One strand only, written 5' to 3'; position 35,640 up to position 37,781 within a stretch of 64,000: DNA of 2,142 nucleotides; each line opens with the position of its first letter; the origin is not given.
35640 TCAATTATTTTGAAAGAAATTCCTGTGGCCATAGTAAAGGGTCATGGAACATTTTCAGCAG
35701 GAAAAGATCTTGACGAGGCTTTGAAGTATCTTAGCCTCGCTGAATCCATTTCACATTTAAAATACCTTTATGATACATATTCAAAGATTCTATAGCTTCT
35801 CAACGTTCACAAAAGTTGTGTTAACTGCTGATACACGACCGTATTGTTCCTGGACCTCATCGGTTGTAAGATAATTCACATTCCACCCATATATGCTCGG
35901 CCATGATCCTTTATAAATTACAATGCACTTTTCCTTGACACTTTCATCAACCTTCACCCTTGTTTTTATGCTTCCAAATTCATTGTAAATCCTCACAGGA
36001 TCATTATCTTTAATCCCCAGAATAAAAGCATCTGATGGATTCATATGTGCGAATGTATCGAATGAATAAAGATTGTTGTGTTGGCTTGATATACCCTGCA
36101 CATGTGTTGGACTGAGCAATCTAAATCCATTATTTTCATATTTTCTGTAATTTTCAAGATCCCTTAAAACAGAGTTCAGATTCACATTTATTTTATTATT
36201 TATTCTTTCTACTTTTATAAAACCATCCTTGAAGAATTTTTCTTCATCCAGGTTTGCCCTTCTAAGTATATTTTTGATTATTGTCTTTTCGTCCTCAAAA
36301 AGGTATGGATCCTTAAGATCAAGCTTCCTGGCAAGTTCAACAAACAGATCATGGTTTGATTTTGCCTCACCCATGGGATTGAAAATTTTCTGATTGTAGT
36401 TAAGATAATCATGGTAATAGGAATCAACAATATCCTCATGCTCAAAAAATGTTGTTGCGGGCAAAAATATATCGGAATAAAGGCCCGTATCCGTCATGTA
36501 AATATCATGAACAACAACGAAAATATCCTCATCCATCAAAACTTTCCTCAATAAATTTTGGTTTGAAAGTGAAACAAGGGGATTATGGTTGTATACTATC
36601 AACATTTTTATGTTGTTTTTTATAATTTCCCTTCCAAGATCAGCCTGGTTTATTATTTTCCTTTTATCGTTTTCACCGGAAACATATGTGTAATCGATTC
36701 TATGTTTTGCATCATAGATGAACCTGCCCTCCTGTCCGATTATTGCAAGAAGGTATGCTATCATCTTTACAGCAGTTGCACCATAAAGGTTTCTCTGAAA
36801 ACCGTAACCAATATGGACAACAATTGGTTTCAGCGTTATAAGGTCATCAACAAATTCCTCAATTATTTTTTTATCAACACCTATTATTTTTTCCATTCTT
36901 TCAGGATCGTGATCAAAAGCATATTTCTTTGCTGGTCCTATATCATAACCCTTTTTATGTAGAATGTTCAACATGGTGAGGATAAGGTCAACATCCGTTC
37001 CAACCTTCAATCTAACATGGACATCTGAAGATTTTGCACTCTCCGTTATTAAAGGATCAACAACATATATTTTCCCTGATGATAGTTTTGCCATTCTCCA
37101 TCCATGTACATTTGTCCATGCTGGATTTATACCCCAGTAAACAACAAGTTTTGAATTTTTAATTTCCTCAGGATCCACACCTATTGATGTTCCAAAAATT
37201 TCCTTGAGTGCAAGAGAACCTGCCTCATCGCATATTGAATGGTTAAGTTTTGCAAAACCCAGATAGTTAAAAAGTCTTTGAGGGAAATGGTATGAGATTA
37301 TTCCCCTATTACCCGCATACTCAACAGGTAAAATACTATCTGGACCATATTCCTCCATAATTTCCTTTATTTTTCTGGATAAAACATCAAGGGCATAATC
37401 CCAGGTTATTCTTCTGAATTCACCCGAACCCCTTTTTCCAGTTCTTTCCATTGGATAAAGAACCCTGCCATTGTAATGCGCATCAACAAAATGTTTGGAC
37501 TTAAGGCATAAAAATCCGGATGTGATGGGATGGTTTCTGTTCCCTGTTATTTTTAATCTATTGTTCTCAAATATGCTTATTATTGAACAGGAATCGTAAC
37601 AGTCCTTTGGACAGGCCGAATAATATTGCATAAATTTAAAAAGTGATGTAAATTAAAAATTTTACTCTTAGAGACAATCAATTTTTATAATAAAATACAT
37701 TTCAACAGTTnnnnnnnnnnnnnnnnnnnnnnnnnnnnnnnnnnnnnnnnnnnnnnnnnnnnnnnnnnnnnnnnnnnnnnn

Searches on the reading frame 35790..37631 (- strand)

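Call 8: search_protein_families(library=pfam, proteins=[window:35790-37631:-], max_evalue=0.01)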
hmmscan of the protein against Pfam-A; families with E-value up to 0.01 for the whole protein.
window:35790-37631:- (613 aa): 3 families
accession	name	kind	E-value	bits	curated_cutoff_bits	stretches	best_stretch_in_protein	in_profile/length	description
PF00384.28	Molybdopterin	-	2.1e-39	136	24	1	56-435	1-352/353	Molybdopterin oxidoreductase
PF01568.27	Molydop_binding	-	1.2e-16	61.1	26.8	1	510-598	13-102/110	Molydopterin dinucleotide binding domain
PF04879.21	Molybdop_Fe4S4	-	3e-06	27.5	22.7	1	3-51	4-52/55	Molybdopterin oxidoreductase Fe4S4 domain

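Call 71: search_protein_families(library=ncbifam, proteins=[window:35790-37631:-], max_evalue=0.001)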
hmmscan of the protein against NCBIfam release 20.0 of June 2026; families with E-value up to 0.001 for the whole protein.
window:35790-37631:- (613 aa): 25 families
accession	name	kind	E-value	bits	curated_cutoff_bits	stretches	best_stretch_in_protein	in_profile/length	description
TIGR01591.1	Fdh-alpha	equivalog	1.6e-57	195.1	666.25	3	11-303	6-313/672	formate dehydrogenase subunit alpha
TIGR02166.1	dmsA_ynfE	subfamily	2.3e-56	191.3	777.7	4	4-224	46-284/794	DMSO/selenate family reductase complex A subunit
TIGR03479.1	DMSO_red_II_alp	subfamily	2.4e-49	168.2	984.75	3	42-229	105-298/913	molybdopterin-dependent oxidoreductase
NF012032.0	PRK15488.1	equivalog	1e-44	152.7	694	2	10-323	50-379/759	thiosulfate reductase PhsA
TIGR00509.1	bisC_fam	subfamily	6.8e-43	147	1017.55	3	333-444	405-517/772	molybdopterin guanine dinucleotide-containing S/N-oxide reductase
NF047855.1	AssmNtatRedNasC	equivalog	9.6e-37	126.6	1100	2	11-229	32-253/708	assimilatory nitrate reductase catalytic subunit NasC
NF041884.1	selenate_YnfF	exception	1.2e-33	116.1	1650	1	52-224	101-284/798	selenate/tellurate reductase subunit YnfF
NF041885.1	selenate_YnfE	exception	1.5e-33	115.7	1675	2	53-224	105-291/805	selenate/tellurate reductase subunit YnfE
NF011566.1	PRK14990.1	exception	2e-30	105.5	1600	2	40-221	102-301/814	dimethylsulfoxide reductase subunit A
NF041783.2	mnquin_red_QrcB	equivalog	2.1e-28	98.9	440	1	8-575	57-651/695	menaquinone reductase molybdopterin-binding-like subunit QrcB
NF011682.0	PRK15102.1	equivalog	3.5e-27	94.9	909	2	333-459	463-591/829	trimethylamine-N-oxide reductase TorA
TIGR02164.1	torA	equivalog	4.8e-26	91.1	1465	2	332-453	458-581/824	trimethylamine-N-oxide reductase TorA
TIGR01580.1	narG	equivalog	6.2e-20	70.4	1084.15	2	371-457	767-853/1235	nitrate reductase subunit alpha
NF042978.1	EthbenzDh_ebdA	equivalog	1.4e-19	69.4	2000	2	42-223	127-313/977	ethylbenzene dehydrogenase subunit alpha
NF041323.1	Nitr_red_NasA_Halo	equivalog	4.3e-19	68.5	1000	2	27-224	22-221/673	assimilatory nitrate reductase NasA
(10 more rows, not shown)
